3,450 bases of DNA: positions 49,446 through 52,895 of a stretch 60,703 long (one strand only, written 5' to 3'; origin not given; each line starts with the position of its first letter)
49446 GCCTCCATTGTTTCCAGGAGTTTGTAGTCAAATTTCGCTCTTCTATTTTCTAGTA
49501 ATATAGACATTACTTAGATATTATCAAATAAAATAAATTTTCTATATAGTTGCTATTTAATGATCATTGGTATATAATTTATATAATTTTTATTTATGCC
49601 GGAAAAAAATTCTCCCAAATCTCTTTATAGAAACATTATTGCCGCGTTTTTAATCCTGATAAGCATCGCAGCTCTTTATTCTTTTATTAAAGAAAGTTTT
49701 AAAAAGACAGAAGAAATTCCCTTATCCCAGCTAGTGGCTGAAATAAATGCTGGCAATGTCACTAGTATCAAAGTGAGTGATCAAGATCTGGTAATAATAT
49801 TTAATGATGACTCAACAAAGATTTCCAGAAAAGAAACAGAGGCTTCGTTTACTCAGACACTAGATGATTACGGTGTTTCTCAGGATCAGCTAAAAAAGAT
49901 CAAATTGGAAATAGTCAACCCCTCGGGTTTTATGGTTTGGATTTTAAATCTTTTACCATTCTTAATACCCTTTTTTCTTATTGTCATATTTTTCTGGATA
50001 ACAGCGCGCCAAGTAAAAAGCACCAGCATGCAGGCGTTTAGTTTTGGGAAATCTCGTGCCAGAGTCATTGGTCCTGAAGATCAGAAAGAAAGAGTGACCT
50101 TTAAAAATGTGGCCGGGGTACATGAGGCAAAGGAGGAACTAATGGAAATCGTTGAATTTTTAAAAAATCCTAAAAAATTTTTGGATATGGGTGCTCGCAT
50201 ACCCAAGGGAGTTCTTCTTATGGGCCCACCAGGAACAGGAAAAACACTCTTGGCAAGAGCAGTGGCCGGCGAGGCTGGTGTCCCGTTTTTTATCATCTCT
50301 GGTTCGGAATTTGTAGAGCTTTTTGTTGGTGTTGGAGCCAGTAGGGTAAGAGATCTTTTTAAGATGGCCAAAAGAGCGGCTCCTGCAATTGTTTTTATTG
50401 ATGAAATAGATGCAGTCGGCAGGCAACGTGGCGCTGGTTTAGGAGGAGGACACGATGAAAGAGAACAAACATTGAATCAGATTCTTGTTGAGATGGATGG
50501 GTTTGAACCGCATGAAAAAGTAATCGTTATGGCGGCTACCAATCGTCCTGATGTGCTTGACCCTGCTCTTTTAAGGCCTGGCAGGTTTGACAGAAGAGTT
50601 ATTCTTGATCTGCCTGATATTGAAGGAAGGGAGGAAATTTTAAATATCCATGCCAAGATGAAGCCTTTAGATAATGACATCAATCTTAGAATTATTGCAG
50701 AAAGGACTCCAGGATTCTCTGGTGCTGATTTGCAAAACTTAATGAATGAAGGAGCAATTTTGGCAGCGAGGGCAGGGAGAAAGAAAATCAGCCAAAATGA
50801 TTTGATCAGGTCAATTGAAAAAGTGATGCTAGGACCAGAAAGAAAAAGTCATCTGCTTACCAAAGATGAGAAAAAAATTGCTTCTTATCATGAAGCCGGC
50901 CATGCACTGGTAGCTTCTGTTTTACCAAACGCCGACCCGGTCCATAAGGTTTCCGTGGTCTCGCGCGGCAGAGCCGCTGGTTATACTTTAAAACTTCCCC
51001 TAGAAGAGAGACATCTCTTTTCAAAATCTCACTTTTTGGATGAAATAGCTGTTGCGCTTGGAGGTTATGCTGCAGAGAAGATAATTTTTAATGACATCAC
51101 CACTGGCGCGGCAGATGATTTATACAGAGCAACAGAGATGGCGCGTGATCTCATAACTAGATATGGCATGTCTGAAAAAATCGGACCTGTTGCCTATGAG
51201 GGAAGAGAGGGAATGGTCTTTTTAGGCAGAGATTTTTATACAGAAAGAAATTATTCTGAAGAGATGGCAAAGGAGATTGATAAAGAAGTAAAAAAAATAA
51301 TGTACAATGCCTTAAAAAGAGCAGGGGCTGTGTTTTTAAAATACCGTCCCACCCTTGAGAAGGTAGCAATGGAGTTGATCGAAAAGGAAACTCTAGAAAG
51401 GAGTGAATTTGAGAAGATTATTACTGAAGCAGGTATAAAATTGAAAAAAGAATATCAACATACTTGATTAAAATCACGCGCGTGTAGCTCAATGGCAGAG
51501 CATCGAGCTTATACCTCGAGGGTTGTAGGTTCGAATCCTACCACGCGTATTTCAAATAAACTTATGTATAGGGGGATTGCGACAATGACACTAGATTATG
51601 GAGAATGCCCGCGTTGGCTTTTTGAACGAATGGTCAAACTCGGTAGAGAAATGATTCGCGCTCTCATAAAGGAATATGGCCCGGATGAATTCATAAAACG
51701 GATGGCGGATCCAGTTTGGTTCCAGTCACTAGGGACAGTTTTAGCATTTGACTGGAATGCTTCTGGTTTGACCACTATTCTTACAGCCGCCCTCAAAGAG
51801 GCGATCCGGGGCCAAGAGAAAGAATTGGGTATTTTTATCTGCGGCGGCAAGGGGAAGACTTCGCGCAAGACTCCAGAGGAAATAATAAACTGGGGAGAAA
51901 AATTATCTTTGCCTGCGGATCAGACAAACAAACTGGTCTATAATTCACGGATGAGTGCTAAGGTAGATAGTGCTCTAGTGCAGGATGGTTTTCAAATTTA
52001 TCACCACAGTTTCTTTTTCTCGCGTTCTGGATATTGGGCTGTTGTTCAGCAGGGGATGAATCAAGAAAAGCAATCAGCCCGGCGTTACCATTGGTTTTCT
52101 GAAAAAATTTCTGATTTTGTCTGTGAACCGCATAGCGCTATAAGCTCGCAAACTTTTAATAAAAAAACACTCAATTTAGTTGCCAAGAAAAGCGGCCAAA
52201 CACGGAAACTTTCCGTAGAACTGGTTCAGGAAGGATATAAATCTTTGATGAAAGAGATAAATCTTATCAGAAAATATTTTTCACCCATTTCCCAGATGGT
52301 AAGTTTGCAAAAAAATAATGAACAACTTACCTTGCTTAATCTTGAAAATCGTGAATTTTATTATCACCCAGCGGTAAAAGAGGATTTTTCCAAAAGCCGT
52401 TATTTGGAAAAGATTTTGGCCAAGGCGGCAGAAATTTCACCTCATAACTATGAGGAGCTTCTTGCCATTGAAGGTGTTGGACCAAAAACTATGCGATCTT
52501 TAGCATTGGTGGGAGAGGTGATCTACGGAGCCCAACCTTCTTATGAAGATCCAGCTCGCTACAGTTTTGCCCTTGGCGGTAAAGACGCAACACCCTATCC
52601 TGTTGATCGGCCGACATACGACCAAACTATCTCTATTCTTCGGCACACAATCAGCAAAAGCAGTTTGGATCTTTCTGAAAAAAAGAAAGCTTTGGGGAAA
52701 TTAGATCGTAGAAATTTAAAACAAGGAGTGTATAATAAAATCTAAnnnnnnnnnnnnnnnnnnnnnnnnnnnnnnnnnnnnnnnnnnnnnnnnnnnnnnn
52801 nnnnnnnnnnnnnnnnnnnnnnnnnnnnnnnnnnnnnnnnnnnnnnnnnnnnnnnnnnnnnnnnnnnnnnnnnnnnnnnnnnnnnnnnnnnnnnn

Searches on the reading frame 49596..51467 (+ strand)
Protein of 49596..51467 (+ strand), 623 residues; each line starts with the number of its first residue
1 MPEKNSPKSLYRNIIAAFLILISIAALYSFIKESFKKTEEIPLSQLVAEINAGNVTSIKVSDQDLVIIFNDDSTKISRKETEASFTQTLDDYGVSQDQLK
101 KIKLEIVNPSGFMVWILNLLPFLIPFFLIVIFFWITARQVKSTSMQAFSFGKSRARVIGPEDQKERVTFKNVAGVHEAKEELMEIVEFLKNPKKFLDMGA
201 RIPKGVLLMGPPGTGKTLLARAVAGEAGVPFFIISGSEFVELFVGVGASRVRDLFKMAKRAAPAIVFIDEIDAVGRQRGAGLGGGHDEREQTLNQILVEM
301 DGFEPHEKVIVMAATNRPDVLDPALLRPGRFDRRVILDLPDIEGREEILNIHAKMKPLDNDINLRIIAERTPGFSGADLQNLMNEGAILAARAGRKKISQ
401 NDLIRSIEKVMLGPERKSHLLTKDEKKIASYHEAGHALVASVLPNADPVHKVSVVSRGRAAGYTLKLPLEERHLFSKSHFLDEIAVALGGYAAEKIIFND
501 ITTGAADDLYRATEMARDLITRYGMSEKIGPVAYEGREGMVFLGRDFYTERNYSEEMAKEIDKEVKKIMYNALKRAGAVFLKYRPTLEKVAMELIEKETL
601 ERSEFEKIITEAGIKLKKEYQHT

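Call 63: search_protein_families(library=pfam, proteins=[window:49596-51467:+], max_evalue=0.00001)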
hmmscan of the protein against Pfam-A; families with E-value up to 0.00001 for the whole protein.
window:49596-51467:+ (623 aa): 6 families
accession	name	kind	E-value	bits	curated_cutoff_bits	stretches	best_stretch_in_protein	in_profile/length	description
PF01434.24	Peptidase_M41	-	1e-64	218.4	29.9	1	420-608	2-191/191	Peptidase family M41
PF00004.35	AAA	-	1.5e-44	152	21.2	1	206-338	1-130/131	ATPase family associated with various cellular activities (AAA)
PF17862.7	AAA_lid_3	-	5.1e-13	48.7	27.2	1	361-403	1-43/45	AAA+ lid domain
PF06480.20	FtsH_ext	-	1.2e-07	32.3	25.5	1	15-97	3-91/103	FtsH Extracellular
PF07728.20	AAA_5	-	1.3e-06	28.9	22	1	205-327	1-137/139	AAA domain (dynein-related subfamily)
PF06068.19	TIP49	-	5.5e-06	26.2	23.8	0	169-240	23-89/347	TIP49 P-loop domain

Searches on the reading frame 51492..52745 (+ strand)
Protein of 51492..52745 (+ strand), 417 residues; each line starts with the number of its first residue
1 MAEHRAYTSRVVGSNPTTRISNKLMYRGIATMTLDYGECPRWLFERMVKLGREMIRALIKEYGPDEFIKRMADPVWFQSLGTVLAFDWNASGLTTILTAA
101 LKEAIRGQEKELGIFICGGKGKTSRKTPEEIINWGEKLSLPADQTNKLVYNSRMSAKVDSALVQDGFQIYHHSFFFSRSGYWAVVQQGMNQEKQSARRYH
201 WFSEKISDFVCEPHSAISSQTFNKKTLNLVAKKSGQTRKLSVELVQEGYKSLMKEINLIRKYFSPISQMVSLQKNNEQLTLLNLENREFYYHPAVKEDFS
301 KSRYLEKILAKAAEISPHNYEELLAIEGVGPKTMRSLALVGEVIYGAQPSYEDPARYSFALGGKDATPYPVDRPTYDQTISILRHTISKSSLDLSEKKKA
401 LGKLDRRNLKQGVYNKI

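Call 63: search_protein_families(library=pfam, proteins=[window:51492-52745:+], max_evalue=0.00001)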
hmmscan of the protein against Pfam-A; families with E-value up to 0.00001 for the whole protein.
window:51492-52745:+ (417 aa): 1 family
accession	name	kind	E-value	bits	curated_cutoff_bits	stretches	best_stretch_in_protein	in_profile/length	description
PF05559.16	DUF763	-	7.9e-129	429.9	35.5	1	28-371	1-319/319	Protein of unknown function (DUF763)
